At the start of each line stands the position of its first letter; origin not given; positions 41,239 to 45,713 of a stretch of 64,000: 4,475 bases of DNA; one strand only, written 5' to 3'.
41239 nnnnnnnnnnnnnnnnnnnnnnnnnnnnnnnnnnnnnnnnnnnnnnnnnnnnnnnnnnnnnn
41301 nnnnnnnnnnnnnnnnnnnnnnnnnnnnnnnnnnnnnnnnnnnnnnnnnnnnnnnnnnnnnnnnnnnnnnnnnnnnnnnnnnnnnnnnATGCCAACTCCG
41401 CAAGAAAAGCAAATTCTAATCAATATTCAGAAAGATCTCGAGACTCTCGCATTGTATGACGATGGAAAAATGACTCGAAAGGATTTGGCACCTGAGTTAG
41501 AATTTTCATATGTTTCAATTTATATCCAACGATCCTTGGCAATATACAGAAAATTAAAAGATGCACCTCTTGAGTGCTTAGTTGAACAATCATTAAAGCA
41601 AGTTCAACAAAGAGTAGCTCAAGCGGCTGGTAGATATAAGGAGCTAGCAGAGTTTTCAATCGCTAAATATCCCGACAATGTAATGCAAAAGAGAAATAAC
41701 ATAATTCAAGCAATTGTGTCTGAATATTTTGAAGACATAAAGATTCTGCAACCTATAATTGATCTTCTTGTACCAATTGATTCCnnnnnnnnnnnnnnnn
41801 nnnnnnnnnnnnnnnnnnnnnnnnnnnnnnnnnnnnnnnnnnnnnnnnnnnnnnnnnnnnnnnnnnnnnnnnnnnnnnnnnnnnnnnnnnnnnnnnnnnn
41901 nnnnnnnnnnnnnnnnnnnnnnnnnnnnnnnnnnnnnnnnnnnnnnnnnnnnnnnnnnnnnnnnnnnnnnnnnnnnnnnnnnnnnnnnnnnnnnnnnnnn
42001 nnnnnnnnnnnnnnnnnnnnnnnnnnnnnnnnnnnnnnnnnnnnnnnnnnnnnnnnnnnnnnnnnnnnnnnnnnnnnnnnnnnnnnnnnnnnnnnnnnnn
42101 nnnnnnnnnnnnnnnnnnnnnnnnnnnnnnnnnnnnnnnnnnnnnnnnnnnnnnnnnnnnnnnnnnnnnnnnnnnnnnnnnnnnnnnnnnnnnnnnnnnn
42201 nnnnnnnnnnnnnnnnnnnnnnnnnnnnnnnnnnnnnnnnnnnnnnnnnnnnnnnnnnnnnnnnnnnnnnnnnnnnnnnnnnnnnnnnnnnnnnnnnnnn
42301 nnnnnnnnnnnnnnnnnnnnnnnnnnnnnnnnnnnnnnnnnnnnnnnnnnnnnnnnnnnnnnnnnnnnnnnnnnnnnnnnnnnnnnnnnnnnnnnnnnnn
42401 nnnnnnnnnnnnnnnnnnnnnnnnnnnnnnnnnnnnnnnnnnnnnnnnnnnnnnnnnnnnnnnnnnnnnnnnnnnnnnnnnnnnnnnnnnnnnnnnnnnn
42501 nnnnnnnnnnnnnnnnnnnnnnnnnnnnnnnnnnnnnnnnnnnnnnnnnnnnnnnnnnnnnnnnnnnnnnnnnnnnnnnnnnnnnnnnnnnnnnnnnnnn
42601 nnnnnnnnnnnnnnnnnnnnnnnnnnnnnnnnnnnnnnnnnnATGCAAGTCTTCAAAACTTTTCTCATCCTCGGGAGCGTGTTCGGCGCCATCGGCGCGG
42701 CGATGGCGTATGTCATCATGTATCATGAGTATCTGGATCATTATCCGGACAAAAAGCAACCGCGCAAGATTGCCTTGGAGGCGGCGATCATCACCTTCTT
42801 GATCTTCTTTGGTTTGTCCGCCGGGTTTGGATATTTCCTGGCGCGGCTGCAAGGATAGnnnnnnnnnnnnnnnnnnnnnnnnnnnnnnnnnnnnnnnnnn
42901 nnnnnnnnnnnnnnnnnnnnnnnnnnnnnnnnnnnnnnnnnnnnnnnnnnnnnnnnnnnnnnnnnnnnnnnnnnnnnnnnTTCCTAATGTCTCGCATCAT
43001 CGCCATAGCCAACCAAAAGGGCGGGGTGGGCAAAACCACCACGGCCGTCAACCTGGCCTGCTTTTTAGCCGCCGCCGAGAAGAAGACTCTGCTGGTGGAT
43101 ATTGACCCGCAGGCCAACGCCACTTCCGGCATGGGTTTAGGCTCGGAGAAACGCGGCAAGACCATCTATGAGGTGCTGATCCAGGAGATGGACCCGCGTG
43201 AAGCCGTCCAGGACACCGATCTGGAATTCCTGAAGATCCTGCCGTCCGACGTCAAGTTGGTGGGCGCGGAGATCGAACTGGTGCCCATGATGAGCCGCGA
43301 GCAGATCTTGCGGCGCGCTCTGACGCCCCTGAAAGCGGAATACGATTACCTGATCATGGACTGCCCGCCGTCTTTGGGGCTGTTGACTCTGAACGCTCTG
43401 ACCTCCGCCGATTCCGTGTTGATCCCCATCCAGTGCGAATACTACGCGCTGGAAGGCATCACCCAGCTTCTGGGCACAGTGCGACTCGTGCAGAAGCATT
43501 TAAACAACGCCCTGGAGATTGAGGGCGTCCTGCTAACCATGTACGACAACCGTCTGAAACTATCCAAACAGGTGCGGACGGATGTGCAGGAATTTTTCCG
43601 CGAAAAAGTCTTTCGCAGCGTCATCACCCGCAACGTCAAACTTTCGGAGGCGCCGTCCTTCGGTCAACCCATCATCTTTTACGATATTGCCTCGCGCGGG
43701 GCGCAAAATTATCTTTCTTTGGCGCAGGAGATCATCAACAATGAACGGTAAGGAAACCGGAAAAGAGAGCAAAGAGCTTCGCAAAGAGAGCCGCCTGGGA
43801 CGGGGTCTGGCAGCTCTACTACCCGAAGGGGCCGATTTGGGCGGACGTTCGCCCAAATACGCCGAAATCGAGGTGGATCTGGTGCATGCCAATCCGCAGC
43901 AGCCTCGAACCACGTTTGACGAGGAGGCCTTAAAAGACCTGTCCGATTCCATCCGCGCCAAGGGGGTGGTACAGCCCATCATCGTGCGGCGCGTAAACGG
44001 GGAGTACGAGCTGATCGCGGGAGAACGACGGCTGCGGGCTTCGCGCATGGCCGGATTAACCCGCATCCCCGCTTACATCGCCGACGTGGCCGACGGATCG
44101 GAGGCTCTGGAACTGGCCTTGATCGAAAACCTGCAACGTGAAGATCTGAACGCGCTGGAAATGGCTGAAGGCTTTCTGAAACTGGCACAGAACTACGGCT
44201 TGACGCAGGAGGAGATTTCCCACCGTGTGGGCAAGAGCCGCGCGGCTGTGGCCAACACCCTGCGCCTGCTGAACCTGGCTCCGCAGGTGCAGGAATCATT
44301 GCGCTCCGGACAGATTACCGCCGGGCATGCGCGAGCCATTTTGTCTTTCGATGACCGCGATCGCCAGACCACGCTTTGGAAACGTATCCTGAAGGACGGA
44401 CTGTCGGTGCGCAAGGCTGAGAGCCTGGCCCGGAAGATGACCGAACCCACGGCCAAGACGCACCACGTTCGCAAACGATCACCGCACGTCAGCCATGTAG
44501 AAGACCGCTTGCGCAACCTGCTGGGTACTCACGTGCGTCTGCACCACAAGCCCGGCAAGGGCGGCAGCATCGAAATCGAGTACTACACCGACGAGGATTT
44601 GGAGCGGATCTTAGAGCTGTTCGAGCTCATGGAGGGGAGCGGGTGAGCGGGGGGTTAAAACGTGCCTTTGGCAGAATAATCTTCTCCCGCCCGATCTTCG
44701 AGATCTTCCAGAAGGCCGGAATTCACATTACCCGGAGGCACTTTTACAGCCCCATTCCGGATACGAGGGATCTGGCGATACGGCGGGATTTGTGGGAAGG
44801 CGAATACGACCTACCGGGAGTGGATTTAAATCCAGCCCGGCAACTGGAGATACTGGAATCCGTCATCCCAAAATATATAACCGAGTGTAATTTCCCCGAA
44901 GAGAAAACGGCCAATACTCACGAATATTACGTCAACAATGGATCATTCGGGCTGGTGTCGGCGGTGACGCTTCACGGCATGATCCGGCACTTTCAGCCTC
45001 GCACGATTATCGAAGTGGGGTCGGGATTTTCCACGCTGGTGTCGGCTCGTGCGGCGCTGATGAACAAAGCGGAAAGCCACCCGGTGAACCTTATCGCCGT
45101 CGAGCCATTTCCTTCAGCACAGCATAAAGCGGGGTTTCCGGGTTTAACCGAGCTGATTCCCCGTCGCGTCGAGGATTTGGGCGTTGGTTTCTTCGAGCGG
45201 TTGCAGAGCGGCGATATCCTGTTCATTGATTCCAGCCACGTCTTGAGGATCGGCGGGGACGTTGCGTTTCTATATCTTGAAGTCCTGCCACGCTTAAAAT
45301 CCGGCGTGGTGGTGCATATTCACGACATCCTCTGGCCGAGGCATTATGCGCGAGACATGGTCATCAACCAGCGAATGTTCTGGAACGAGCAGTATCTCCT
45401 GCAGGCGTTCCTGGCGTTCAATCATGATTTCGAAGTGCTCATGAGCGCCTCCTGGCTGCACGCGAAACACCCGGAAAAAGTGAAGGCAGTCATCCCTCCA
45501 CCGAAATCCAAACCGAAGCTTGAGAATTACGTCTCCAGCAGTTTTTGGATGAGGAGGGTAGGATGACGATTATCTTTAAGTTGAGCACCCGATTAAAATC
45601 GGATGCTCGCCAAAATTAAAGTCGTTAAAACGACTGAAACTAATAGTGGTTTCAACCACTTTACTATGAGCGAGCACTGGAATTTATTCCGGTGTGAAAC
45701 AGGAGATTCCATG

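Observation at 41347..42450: Cassette cargo: coiled-coil + two-TM-hairpin protein with SLATT-like architecture, a candidate membrane-disrupting effector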

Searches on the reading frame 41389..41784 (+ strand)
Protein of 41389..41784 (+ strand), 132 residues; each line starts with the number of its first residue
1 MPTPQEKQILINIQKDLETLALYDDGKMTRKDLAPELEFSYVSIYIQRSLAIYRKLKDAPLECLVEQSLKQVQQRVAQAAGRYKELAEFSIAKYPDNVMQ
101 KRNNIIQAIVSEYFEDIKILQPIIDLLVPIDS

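Call 92: predict_structure(alignment_id=A4)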
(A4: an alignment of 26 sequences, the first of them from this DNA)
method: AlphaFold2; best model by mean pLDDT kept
length: 132 residues; sequences in the alignment: 26
mean_pLDDT: 94.7   pTM: 0.86
mean pLDDT of the five models: 94.7, 92.7, 92.7, 92.3, 92.2
residues with pLDDT >= 90: 123; 70-90: 6; 50-70: 2; < 50: 1
segments of 3 or more residues with pLDDT < 50: none
pLDDT, mean of each block of 10 residues (from residue 1): 95 98 91 94 96 96 97 98 96 95 97 98 90 50
secondary structure, 60 per line:
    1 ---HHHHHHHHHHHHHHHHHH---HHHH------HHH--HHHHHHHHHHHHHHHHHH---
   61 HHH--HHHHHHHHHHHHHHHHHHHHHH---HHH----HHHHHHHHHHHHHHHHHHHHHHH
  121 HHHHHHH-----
elements in order: H4-21 H25-28 H40-57 H66-87 H98-127

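Call 94: fold_search(model_id=the predicted structure, library=pdb)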
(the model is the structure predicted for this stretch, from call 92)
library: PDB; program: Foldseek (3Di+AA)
matches with E <= 10: 143; with E <= 0.001: 0
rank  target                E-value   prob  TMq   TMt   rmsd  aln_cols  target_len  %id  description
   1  7l7v_C                5.0e-01  0.69  0.40  0.45   5.6       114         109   10  Crystal structure of Arabidopsis NRG1.1 CC-R domain K94E/K96E/R99E/K100E/R103E/K106E/K110E mutant (released 2021-06-16)
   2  7l7v_A                5.3e-01  0.63  0.43  0.45   6.4       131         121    9  Crystal structure of Arabidopsis NRG1.1 CC-R domain K94E/K96E/R99E/K100E/R103E/K106E/K110E mutant (released 2021-06-16)
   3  8snb_6Q               9.8e-01  0.82  0.60  0.42  27.0       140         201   10  atomic model of sea urchin sperm doublet microtubule (48-nm periodicity) (released 2023-06-28)
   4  9grx_7                9.8e-01  0.44  0.38  0.36   9.6       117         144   12  NDH-PSI-LHCI supercomplex from S. oleracea (released 2025-02-12)
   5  7l7v_B                1.2e+00  0.51  0.42  0.48   5.2       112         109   10  Crystal structure of Arabidopsis NRG1.1 CC-R domain K94E/K96E/R99E/K100E/R103E/K106E/K110E mutant (released 2021-06-16)
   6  3cax                  1.3e+00  0.13  0.25  0.13  10.7       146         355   17  Crystal structure of uncharacterized protein PF0695 (released 2008-03-18)
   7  1k40                  1.6e+00  0.18  0.32  0.33   9.2       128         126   14  crystal structure of the FAT domain of focal adhesion kinase (released 2002-02-06)
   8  3s9o_C                1.7e+00  0.15  0.32  0.31  10.6       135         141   13  The Focal Adhesion Targeting (FAT) domain of the Focal Adhesion Kinase showing N-terminal interactions in cis (released 2012-06-06)
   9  2kbb_MODEL_1_A        1.9e+00  0.20  0.36  0.30   9.6       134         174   12  Solution Structure of the R9 Domain of Talin (released 2009-03-17)
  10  5vju                  1.9e+00  0.08  0.21  0.16  21.2       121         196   15  De Novo Photosynthetic Reaction Center Protein Variant Equipped with His-Tyr H-bond, Heme B, and Cd(II) ions (released 2018-04-25)
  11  2bl2_A                2.1e+00  0.05  0.19  0.18  12.7       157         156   11  The membrane rotor of the V-type ATPase from Enterococcus hirae (released 2005-04-05)
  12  8snb_4Y               2.2e+00  0.33  0.46  0.24   6.3       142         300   11  atomic model of sea urchin sperm doublet microtubule (48-nm periodicity) (released 2023-06-28)
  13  6d74_MODEL_1_A        2.2e+00  0.21  0.38  0.34   6.3       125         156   10  Direct Activation of the Executioner Domain of MLKL by a Select Repertoire of Inositol Phosphates (released 2019-05-15)
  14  2y1m_E                2.2e+00  0.13  0.30  0.14  10.5       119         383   11  Structure of native c-Cbl (released 2012-01-18)
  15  8dt0_A                2.5e+00  0.23  0.42  0.40  10.6       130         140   14  Scaffolding protein functional sites using deep learning (released 2022-08-10)
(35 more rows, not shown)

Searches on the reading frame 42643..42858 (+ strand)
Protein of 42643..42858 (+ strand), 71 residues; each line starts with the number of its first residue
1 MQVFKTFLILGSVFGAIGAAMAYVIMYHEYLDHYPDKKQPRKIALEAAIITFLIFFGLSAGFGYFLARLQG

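Call 4: search_protein_families(library=pfam, proteins=[window:42643-42858:+], max_evalue=10)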
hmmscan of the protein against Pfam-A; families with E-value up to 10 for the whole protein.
window:42643-42858:+ (71 aa): 6 families
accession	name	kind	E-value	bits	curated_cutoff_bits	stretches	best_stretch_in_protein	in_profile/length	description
PF03631.20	Virul_fac_BrkB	-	0.0026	17.9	33.7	1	33-68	182-217/259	Virulence factor BrkB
PF20664.2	DUF6814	-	0.013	16.2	25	1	9-65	7-60/71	Family of unknown function (DUF6814)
PF07343.16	DUF1475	-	0.046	13.9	22.3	1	6-54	125-174/236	Protein of unknown function (DUF1475)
PF01529.25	DHHC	-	0.21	12.1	28.7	1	6-67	50-110/133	DHHC palmitoyltransferase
PF09716.15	ETRAMP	-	0.26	11.7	29.1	1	36-64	46-75/81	Malarial early transcribed membrane protein (ETRAMP)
PF00902.23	TatC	-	7.6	6.7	25.1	0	39-66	90-116/208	Sec-independent protein translocase protein (TatC)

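Call 5: search_protein_families(library=padloc, proteins=[window:42643-42858:+], max_evalue=10)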
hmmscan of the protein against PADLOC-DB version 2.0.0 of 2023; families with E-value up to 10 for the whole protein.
window:42643-42858:+ (71 aa): 0 families

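Call 7: search_protein_families(library=ncbifam, proteins=[window:42643-42858:+], max_evalue=10)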
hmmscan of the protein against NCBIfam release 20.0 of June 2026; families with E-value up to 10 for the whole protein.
window:42643-42858:+ (71 aa): 5 families
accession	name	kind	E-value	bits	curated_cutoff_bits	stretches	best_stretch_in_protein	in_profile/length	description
NF045889.1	ICE_Mbov_0396_TM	equivalog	0.011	15.3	70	1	2-66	54-115/306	Mbov_0396 family ICE element transmembrane protein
NF003640.0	PRK05277.1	equivalog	0.016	13.9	350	1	3-54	249-300/471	H(+)/Cl(-) exchange transporter ClcA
NF045610.1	acin_4_helix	equivalog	0.048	13.7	50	1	12-62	42-92/131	putative four-helix membrane protein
NF033158.1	Myrrcad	domain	0.13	11.8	33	1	6-17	5-16/36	MyrrCad domain-containing protein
NF038347.1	FtsX_Gpos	exception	0.2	11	225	1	7-38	218-249/296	permease-like cell division protein FtsX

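Call 8: search_protein_families(library=phrogs, proteins=[window:42643-42858:+], max_evalue=1)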
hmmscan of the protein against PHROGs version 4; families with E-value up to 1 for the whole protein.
window:42643-42858:+ (71 aa): 1 family
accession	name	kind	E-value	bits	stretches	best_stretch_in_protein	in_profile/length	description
phrog_23919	-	unknown function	0.027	15.9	1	7-44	4-41/68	-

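Call 73: find_homologous_proteins(query=window:42643-42855:+, max_evalue=0.001)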
Query window:42643-42855:+ (71 aa): 6 proteins with E <= 0.001 among 7 candidates.
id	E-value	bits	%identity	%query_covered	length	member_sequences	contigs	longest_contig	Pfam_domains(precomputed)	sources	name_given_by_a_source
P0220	1.1e-38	148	100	100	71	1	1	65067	-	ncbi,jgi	jgi:H+/Cl- antiporter ClcA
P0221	4.4e-29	117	80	99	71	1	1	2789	-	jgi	jgi:hypothetical protein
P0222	1.3e-28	116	81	96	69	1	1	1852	-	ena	-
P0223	2.1e-27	112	78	96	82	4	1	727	-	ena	-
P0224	2.1e-27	112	76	94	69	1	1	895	-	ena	-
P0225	8.6e-14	69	56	58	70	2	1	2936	-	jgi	jgi:Mg/Co/Ni transporter MgtE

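Call 74: find_encoding_contigs(protein=P0221, flank=5000, max_places=2)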
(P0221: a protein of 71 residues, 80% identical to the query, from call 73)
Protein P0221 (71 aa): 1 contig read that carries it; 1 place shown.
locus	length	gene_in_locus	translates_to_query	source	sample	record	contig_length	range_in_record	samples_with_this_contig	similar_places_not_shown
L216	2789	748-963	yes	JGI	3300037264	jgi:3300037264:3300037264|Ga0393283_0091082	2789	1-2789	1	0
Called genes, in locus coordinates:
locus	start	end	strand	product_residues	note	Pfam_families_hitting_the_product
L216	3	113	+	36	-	?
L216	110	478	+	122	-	-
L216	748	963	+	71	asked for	-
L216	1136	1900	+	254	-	PF00142:Fer4_NifH, PF01656:CbiA, PF02374:ArsA_ATPase, PF06564:CBP_BcsQ, PF09140:MipZ, PF10609:ParA, PF13614:AAA_31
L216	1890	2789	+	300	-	?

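Call 75: find_encoding_contigs(protein=P0222, flank=5000, max_places=2)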
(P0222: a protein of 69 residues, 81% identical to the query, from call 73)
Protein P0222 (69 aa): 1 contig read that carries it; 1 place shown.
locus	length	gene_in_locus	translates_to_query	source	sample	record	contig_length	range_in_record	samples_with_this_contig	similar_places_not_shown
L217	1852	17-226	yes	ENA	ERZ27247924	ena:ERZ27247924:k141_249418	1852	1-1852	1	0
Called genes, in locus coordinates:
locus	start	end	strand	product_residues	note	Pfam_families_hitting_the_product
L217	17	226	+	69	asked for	-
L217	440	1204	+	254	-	PF00142:Fer4_NifH, PF01656:CbiA, PF02374:ArsA_ATPase, PF06564:CBP_BcsQ, PF09140:MipZ, PF10609:ParA, PF13614:AAA_31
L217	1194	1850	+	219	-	?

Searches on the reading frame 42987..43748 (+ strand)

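Call 59: search_protein_families(library=pfam, proteins=[window:42987-43748:+], max_evalue=0.0001)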
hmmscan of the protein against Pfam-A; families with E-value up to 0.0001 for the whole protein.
window:42987-43748:+ (254 aa): 7 families
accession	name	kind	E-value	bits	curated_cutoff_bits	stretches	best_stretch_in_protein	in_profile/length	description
PF13614.12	AAA_31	-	1.8e-70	236.9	27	1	3-178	2-177/177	AAA domain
PF01656.29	CbiA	-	2.7e-29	102.1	25.4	1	5-229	1-125/125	CobQ/CobB/MinD/ParA nucleotide binding domain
PF06564.18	CBP_BcsQ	-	6.6e-12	45.9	21.3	1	4-247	3-231/234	Cellulose biosynthesis protein BcsQ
PF10609.15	ParA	-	8.8e-11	42.1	27.1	1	2-139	3-132/246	NUBPL iron-transfer P-loop NTPase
PF02374.21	ArsA_ATPase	-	1.5e-10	41.2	24.3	1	10-137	8-146/305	Anion-transporting ATPase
PF09140.17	MipZ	-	2.2e-10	40.7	20.7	1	4-156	2-137/262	ATPase MipZ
PF00142.24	Fer4_NifH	-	1.2e-08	35.2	25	1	5-78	3-72/271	4Fe-4S iron sulfur cluster binding proteins, NifH/frxC family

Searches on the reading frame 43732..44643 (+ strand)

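Call 59: search_protein_families(library=pfam, proteins=[window:43732-44643:+], max_evalue=0.0001)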
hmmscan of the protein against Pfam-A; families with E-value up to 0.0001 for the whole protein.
window:43732-44643:+ (304 aa): 3 families
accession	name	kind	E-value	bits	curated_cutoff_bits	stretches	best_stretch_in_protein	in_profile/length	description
PF17762.8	HTH_ParB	-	2.5e-35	121.1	22.6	1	137-237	1-101/102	ParB HTH domain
PF02195.25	ParB_N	-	9.3e-32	109.4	26.3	1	44-135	4-95/95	ParB N-terminal domain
PF23552.2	ParB_C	-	2.9e-08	33.5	23.8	1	250-297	2-49/50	ParB dimerisation domain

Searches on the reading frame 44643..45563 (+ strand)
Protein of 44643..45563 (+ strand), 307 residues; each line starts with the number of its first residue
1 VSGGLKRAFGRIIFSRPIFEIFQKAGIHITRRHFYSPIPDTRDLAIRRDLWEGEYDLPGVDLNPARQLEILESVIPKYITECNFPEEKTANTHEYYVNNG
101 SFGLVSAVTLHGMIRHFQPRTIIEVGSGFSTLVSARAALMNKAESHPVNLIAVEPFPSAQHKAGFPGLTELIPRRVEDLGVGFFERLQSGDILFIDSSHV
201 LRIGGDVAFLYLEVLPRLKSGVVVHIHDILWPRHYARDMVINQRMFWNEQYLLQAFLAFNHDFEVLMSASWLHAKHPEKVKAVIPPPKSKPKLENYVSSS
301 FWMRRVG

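Call 59: search_protein_families(library=pfam, proteins=[window:44643-45563:+], max_evalue=0.0001)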
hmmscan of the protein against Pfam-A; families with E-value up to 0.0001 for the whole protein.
window:44643-45563:+ (307 aa): 1 family
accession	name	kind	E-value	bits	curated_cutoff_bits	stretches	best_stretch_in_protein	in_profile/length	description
PF13578.12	Methyltransf_24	-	5.4e-12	47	26.3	1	123-229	1-105/105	Methyltransferase domain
